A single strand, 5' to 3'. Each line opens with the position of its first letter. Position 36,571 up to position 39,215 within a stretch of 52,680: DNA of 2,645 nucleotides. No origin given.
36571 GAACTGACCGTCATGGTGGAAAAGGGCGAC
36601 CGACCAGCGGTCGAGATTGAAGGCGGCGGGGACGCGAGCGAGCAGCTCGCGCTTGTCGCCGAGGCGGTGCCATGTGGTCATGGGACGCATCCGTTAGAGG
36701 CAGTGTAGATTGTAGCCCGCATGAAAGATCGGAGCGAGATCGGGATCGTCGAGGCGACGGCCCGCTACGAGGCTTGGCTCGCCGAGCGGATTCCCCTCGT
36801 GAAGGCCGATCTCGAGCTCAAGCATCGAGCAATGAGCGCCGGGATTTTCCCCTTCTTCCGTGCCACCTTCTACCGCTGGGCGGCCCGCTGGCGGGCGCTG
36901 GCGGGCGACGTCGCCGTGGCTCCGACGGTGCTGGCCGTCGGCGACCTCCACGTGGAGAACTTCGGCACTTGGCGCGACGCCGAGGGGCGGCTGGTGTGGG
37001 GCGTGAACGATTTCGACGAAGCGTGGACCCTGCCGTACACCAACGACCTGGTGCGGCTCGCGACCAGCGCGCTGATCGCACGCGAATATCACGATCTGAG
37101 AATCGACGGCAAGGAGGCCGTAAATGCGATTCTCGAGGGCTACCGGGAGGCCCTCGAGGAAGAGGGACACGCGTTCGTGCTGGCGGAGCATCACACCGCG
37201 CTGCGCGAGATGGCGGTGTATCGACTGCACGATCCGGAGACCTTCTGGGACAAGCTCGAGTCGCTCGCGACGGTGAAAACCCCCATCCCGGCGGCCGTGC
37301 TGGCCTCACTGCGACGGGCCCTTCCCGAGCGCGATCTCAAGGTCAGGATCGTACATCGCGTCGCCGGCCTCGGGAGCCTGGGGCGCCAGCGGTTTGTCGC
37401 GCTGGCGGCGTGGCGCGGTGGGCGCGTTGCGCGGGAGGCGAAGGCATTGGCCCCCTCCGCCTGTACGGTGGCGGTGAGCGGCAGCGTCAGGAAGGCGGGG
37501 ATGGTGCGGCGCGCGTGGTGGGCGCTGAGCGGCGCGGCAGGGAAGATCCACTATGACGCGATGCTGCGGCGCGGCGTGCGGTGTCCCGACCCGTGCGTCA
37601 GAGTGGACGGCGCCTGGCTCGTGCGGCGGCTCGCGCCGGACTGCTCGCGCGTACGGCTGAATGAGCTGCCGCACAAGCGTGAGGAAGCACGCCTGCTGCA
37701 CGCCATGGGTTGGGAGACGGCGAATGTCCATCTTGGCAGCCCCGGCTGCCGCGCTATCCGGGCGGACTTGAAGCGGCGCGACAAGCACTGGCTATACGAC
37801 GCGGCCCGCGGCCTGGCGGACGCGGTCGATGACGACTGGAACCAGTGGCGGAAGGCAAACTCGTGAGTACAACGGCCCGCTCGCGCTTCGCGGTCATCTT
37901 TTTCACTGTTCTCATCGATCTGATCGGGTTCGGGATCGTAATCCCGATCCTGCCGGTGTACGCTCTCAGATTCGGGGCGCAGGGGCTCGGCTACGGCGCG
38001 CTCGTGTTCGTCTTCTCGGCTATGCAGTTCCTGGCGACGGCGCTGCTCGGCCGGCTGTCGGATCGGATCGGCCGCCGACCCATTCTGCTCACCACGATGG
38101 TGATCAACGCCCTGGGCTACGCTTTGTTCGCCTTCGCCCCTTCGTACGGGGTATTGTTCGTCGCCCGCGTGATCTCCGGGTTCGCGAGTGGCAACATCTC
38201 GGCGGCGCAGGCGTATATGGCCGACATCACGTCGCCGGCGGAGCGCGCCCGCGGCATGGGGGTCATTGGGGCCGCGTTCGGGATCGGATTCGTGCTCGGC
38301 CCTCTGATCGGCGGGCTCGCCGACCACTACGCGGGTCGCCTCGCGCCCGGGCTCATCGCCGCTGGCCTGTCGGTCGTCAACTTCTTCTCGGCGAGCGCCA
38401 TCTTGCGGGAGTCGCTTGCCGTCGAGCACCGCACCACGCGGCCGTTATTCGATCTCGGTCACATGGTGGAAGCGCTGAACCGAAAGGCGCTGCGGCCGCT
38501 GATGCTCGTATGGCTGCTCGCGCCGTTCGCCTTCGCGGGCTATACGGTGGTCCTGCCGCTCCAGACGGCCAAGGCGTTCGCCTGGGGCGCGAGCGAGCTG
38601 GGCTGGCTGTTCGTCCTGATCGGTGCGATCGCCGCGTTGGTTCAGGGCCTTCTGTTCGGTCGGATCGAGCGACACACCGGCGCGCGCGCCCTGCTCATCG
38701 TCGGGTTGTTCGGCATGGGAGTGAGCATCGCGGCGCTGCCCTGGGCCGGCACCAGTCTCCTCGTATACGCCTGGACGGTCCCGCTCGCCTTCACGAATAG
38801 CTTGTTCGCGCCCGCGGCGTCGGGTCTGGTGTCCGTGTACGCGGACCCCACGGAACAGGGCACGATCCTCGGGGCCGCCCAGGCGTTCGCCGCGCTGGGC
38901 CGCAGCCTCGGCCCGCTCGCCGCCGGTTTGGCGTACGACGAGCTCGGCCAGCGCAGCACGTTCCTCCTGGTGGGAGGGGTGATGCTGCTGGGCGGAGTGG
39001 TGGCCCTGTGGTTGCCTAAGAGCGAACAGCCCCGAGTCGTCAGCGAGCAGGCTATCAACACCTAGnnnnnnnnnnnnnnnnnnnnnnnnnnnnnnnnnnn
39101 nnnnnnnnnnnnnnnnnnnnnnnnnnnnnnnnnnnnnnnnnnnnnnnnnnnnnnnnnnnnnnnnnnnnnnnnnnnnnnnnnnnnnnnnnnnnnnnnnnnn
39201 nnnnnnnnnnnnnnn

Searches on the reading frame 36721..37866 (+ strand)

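Call 49: search_protein_families(library=pfam, max_evalue=0.0001, proteins=[window:36721-37866:+])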
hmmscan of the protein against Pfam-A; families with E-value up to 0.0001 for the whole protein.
window:36721-37866:+ (381 aa): 1 family
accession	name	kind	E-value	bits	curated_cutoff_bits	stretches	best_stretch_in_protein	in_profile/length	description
PF10009.15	DUF2252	-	5.3e-31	108.5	22.3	1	27-151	2-124/392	Uncharacterized protein conserved in bacteria (DUF2252)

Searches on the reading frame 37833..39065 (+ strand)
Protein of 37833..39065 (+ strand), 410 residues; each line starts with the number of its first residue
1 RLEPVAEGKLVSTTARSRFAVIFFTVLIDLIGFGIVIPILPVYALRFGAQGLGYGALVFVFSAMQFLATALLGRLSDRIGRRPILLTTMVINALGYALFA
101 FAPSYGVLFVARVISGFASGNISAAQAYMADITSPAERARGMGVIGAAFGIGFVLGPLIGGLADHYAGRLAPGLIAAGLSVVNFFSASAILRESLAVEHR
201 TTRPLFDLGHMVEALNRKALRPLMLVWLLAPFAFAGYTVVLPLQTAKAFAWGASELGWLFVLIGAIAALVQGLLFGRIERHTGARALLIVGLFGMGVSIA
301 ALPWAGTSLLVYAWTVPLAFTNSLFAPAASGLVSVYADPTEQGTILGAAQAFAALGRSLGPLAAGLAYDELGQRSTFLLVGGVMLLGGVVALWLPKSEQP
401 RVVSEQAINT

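Call 49: search_protein_families(library=pfam, max_evalue=0.0001, proteins=[window:37833-39065:+])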
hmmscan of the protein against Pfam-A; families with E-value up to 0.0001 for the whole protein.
window:37833-39065:+ (410 aa): 6 families
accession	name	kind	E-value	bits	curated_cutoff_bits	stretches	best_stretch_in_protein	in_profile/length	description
PF07690.21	MFS_1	-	1.9e-53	182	33.4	2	22-243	1-227/347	Major Facilitator Superfamily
PF12832.13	MFS_1_like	-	1.4e-11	44.6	25.2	1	9-163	204-361/373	MFS_1 like family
PF00083.30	Sugar_tr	-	1.2e-09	38.1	22.3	1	54-168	48-166/452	Sugar (and other) transporter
PF06779.20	MFS_4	-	5.8e-07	29.6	26.3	1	14-181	187-356/364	Uncharacterised MFS-type transporter YbfB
PF06609.19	TRI12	-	2.9e-05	23.2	23.2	1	61-149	87-175/599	Fungal trichothecene efflux pump (TRI12)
PF13347.12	MFS_2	-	3.1e-05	23.1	27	0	17-130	224-340/427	MFS/sugar transport protein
